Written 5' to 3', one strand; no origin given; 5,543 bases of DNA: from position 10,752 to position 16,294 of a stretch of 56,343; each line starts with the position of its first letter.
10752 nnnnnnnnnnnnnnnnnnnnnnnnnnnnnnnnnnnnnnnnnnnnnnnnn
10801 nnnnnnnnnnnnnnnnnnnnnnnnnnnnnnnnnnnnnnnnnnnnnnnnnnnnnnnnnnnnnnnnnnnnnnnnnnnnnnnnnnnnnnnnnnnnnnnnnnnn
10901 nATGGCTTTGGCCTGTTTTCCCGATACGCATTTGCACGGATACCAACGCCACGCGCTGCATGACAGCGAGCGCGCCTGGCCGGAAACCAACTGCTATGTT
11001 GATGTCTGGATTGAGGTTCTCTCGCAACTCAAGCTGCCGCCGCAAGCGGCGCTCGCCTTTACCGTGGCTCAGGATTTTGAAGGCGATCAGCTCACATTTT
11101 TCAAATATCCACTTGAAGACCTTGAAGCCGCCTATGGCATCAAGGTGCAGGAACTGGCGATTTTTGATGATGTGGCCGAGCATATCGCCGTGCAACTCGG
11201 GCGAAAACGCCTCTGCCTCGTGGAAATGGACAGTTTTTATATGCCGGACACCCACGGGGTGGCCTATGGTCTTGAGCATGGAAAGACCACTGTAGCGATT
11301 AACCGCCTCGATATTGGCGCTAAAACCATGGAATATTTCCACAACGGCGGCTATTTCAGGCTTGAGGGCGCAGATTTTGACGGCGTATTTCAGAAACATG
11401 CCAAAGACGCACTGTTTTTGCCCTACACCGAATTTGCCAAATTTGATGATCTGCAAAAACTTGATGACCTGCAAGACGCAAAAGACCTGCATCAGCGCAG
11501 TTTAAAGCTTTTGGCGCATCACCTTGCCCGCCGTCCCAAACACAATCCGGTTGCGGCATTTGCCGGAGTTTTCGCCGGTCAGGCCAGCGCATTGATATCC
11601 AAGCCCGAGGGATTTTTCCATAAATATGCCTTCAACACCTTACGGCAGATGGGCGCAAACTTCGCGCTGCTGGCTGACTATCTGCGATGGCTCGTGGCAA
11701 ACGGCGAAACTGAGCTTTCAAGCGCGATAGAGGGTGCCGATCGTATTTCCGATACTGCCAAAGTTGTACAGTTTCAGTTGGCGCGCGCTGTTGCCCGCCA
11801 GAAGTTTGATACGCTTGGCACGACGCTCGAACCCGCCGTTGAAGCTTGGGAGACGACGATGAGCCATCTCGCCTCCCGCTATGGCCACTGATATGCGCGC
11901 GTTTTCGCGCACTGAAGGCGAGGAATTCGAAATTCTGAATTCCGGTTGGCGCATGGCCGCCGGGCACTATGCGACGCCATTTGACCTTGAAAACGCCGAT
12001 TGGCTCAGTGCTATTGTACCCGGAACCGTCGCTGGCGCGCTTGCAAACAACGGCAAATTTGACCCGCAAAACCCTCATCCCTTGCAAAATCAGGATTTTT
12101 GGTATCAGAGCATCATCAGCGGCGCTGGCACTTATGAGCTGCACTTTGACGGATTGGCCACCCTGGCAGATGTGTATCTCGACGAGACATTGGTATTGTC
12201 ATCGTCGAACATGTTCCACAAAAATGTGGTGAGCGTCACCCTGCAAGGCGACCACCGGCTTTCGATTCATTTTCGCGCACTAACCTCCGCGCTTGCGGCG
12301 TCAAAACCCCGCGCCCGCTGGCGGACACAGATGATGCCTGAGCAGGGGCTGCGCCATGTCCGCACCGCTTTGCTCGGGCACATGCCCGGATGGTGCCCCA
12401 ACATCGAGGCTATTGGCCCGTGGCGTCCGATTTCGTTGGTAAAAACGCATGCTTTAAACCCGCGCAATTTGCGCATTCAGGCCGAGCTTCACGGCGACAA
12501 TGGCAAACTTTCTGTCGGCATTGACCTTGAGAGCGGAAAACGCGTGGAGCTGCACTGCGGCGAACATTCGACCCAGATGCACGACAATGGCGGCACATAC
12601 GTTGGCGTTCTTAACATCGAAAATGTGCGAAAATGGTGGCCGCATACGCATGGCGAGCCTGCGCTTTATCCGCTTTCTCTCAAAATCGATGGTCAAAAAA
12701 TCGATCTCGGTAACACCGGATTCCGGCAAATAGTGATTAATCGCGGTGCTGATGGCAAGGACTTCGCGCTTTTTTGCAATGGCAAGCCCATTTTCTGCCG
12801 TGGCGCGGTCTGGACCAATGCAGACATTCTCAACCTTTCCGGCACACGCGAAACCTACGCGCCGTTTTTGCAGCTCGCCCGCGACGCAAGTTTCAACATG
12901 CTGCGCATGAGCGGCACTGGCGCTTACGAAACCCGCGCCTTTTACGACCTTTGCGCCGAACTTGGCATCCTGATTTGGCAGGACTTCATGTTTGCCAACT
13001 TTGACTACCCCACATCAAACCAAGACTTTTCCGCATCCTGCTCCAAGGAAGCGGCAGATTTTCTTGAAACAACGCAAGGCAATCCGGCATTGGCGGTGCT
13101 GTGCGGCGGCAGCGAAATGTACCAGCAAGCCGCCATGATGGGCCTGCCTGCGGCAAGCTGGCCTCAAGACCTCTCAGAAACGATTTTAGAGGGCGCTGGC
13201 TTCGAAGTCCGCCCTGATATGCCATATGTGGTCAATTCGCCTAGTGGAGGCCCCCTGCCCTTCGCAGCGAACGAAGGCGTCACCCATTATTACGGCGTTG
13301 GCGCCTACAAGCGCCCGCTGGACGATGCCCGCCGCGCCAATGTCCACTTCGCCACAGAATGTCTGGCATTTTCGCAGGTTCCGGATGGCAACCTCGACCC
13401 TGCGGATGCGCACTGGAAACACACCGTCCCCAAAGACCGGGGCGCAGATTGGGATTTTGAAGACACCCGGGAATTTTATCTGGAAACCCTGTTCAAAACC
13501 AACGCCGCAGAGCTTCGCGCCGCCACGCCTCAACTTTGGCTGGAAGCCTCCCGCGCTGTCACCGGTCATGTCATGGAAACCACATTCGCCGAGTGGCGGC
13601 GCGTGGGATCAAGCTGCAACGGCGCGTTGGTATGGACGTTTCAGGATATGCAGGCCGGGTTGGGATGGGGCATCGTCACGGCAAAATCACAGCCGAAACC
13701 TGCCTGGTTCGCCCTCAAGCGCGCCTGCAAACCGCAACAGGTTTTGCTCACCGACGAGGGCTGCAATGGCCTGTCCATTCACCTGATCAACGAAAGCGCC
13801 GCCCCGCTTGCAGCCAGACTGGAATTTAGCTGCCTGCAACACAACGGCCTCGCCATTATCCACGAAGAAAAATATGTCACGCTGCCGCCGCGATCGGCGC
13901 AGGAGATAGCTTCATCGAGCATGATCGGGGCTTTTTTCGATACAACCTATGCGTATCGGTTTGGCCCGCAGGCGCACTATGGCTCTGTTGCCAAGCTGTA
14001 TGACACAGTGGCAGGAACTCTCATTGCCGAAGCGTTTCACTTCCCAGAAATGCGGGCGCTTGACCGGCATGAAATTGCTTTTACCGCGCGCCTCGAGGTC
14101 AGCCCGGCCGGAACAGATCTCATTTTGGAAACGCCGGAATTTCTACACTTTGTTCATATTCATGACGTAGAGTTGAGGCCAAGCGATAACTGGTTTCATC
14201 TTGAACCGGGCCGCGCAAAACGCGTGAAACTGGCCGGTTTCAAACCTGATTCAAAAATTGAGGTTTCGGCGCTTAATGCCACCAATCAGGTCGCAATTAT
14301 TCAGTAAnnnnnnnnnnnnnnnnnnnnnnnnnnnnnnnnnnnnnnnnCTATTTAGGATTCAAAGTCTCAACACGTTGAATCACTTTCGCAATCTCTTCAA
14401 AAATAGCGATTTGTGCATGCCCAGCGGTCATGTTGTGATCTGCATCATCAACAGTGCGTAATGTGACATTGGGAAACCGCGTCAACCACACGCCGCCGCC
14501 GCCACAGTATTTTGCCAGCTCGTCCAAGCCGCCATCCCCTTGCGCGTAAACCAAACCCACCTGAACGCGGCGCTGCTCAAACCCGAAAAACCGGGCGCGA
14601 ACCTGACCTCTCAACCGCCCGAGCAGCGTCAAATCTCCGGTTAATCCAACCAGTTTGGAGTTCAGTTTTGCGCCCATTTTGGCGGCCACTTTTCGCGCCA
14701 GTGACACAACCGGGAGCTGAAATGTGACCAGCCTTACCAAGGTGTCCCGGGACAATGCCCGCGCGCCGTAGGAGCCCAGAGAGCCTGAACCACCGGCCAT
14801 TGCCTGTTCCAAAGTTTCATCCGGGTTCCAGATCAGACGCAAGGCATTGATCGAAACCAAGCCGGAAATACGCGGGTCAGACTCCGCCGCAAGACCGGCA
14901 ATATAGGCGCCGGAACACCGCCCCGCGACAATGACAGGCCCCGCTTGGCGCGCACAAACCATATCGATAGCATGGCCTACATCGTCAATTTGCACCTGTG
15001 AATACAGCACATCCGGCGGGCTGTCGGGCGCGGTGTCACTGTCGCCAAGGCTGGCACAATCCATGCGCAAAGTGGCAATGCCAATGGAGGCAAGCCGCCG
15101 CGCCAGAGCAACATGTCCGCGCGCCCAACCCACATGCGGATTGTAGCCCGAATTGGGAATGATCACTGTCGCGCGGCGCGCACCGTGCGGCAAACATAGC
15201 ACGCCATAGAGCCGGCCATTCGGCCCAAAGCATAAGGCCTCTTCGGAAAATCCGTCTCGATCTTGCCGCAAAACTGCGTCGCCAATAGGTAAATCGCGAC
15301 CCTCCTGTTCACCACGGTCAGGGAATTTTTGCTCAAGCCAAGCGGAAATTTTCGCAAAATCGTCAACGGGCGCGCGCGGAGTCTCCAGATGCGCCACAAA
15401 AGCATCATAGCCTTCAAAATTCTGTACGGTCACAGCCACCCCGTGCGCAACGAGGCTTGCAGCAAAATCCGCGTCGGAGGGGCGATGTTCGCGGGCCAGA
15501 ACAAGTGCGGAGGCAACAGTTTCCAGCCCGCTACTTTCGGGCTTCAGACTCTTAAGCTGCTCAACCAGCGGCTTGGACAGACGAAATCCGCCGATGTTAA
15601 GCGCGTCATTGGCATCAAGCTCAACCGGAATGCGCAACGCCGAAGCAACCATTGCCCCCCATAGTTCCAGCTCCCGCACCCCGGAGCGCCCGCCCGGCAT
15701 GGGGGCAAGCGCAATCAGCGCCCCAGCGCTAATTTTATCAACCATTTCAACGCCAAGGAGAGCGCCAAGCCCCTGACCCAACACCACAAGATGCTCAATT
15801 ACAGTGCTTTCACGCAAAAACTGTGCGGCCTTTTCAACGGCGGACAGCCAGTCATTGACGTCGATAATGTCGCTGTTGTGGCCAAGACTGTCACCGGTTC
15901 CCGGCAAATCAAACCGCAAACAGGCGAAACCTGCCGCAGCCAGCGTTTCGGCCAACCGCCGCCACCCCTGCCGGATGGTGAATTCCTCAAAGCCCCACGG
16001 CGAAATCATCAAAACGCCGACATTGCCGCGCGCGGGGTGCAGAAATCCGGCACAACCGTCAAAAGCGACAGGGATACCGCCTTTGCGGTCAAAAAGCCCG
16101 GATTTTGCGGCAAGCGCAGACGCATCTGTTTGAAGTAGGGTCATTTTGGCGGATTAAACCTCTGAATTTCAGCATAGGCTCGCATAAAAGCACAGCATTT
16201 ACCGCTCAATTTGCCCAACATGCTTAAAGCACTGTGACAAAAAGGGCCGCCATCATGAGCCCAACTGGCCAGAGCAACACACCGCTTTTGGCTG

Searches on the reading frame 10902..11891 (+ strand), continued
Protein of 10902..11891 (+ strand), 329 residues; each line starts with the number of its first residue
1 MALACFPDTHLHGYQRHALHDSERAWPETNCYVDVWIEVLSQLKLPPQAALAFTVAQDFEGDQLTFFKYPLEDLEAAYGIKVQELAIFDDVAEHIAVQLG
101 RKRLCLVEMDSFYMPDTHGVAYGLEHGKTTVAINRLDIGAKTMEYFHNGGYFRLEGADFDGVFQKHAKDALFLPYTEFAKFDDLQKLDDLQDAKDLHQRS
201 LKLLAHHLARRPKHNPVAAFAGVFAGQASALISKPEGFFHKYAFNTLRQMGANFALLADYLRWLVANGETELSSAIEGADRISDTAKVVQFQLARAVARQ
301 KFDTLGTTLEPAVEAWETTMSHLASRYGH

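Call 72: search_solved_structures(query=A2, max_evalue=10, show_alignments=4)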
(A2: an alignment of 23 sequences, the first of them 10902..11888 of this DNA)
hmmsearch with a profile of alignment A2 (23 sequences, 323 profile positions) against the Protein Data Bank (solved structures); distinct sequences matched with E-value up to 10: 1.
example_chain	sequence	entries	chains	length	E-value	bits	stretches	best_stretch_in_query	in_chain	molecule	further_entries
5hu4_A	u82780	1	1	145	0.7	12.3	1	68-110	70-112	Cysteine protease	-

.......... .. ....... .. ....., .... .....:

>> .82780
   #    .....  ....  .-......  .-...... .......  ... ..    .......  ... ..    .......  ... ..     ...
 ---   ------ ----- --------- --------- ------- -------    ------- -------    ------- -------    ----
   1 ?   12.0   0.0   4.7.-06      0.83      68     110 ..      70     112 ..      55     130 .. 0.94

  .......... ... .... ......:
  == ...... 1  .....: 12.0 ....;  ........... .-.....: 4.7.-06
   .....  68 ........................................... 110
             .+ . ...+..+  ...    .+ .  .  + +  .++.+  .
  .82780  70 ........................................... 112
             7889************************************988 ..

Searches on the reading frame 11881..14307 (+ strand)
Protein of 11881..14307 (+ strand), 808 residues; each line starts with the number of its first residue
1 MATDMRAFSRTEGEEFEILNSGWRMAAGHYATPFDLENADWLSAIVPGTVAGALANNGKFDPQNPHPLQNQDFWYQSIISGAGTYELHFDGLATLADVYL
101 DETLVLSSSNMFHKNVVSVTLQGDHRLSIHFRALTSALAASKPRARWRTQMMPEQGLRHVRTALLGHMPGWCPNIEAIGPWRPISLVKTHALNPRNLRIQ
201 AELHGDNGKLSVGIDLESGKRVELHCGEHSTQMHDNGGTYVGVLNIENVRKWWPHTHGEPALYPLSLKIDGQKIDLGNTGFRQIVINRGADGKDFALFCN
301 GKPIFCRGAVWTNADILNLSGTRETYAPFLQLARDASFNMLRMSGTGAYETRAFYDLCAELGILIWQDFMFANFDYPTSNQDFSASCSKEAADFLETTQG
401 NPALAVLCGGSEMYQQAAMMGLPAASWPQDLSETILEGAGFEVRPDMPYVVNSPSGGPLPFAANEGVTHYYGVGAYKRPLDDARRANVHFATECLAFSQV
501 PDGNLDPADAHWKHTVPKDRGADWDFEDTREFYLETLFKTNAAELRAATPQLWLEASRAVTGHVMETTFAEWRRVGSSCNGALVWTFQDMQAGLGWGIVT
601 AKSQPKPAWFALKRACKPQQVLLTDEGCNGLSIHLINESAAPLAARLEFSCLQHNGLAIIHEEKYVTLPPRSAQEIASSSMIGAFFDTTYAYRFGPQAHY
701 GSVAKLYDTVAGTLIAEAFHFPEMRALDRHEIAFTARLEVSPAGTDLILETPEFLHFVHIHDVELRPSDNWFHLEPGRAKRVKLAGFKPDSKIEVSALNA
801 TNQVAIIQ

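Call 4: search_protein_families(library=pfam, proteins=[window:11881-14307:+], max_evalue=0.01)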
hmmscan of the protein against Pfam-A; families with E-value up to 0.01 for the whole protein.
window:11881-14307:+ (808 aa): 4 families
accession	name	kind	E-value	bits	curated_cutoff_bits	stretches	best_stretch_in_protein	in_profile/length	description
PF22666.2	Glyco_hydro_2_N2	-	3.6e-16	60.1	27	1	38-182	8-167/167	Glycosyl hydrolase 2 galactose-binding domain-like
PF00703.27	Glyco_hydro_2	-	1.1e-05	26.5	23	1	195-276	16-101/109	Glycosyl hydrolases family 2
PF17753.7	Ig_mannosidase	-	0.00026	21.1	22.6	1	736-786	8-60/81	Ig-fold domain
PF17786.7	Mannosidase_ig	-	0.0038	18.2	23.4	1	631-723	3-87/91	Mannosidase Ig/CBM-like domain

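Call 6: search_protein_families(library=ncbifam, proteins=[window:11881-14307:+], max_evalue=0.001)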
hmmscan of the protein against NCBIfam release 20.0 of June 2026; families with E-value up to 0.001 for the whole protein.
window:11881-14307:+ (808 aa): 0 families

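Call 35: search_solved_structures(query=window:11881-14307:+, max_evalue=0.001, show_alignments=1)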
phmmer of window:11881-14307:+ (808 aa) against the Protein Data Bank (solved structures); distinct sequences matched with E-value up to 0.001: 18.
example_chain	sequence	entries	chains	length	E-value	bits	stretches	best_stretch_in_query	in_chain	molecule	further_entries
5n6u_A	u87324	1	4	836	3.7e-43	150.8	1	84-672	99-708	Beta-mannosidase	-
6byg_A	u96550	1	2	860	2.8e-35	124.7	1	19-413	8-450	Beta-mannosidase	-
6bye_A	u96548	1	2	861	2.9e-35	124.7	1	19-414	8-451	Beta-mannosidase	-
6byc_A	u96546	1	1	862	2.9e-35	124.7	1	19-414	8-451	Beta-mannosidase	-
6byi_A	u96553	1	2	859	1.1e-34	122.8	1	19-412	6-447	Beta-mannosidase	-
2vjx_A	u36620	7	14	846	2.1e-34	121.8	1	39-784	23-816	BETA-MANNOSIDASE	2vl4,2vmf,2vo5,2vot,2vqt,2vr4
7op6_A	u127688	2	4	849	2.2e-34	121.8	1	39-784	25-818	Beta-mannosidase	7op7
2je8_A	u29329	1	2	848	2.3e-34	121.7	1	39-784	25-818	BETA-MANNOSIDASE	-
2wbk_A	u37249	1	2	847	2.4e-34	121.7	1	39-784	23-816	BETA-MANNOSIDASE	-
2vqu_A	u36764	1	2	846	1.3e-32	115.9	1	39-658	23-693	BETA-MANNOSIDASE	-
9nfe_A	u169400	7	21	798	5.6e-28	100.6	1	243-459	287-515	Glycoside hydrolase family 2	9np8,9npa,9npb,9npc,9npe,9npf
9np9_A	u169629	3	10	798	5.7e-28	100.6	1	243-459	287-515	Glycoside hydrolase family 2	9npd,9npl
9npn_A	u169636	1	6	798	1.2e-27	99.5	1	243-459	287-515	Glycoside hydrolase family 2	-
6ddt_A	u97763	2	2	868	7e-26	93.6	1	85-413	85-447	Beta-mannosidase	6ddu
4cvu_A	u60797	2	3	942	2e-12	49.1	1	218-428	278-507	BETA-MANNOSIDASE | BETA-MANNOSIDASE GH2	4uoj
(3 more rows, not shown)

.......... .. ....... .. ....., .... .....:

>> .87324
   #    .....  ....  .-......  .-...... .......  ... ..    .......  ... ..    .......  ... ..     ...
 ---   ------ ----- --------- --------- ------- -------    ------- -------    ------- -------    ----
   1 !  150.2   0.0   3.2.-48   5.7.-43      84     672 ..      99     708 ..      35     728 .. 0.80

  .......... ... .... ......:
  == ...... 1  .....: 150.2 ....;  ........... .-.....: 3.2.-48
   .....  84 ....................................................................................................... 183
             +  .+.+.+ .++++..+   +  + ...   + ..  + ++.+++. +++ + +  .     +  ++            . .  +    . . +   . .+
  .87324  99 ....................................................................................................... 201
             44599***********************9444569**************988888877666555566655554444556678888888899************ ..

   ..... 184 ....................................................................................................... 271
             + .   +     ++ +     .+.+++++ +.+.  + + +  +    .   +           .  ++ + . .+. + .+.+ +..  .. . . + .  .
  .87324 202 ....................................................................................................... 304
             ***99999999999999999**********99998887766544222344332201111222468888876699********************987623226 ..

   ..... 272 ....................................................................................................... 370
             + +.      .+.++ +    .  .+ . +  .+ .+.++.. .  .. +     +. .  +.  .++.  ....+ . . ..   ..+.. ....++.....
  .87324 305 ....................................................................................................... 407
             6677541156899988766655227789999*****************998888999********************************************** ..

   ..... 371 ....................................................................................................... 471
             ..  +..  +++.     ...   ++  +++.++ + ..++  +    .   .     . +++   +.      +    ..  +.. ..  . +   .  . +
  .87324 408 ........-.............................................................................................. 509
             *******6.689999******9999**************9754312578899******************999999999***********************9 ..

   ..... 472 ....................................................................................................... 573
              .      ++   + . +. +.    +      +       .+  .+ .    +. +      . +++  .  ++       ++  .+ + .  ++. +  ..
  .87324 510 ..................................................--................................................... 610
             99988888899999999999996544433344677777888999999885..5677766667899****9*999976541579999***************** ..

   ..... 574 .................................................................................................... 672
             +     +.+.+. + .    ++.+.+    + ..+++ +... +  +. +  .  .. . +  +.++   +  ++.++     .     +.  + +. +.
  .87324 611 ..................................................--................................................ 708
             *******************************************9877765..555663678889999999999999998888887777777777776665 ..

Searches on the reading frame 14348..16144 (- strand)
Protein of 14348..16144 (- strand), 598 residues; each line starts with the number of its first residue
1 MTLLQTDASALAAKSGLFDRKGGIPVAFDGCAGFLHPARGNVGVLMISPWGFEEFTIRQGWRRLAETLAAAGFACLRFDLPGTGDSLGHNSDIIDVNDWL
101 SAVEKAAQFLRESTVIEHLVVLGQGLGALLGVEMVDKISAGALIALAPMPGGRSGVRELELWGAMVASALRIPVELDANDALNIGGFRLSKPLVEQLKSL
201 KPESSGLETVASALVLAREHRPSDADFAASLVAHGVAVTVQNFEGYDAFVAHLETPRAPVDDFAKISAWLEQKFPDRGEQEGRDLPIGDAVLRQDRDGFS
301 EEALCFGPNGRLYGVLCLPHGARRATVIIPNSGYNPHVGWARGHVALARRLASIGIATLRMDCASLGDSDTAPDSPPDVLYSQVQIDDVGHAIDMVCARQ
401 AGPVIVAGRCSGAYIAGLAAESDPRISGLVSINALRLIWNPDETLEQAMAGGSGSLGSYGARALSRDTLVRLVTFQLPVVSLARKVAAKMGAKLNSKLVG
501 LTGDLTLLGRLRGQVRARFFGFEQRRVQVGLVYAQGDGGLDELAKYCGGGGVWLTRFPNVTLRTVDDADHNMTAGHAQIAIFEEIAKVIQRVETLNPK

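Call 4: search_protein_families(library=pfam, proteins=[window:14348-16144:-], max_evalue=0.01)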
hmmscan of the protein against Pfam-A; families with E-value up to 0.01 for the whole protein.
window:14348-16144:- (598 aa): 4 families
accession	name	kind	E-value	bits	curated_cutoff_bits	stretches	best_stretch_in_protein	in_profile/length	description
PF12146.15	Hydrolase_4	-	6.1e-16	58.9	27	2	63-167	22-127/239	Serine aminopeptidase, S33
PF12697.13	Abhydrolase_6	-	4.2e-13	50.9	26.3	2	60-178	13-122/217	Alpha/beta hydrolase family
PF00561.26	Abhydrolase_1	-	6.6e-09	36.2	25.8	1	60-136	15-88/245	alpha/beta hydrolase fold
PF02129.25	Peptidase_S15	-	0.009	16.2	23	0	44-91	22-70/262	X-Pro dipeptidyl-peptidase (S15 family)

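Call 6: search_protein_families(library=ncbifam, proteins=[window:14348-16144:-], max_evalue=0.001)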
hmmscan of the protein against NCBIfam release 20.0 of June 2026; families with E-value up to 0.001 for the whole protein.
window:14348-16144:- (598 aa): 3 families
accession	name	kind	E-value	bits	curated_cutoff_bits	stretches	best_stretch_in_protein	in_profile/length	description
TIGR03100.1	hydr1_PEP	hypoth_equivalog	1.7e-26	93.1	168.45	2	301-589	2-272/274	hydrolase 1, exosortase A system-associated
TIGR03101.1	hydr2_PEP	hypoth_equivalog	8.2e-18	64.9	202.75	1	42-246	26-243/266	hydrolase 2, exosortase A system-associated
NF041096.1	esterase_EstD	equivalog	1.4e-09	37.5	600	1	297-433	133-272/421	esterase EstD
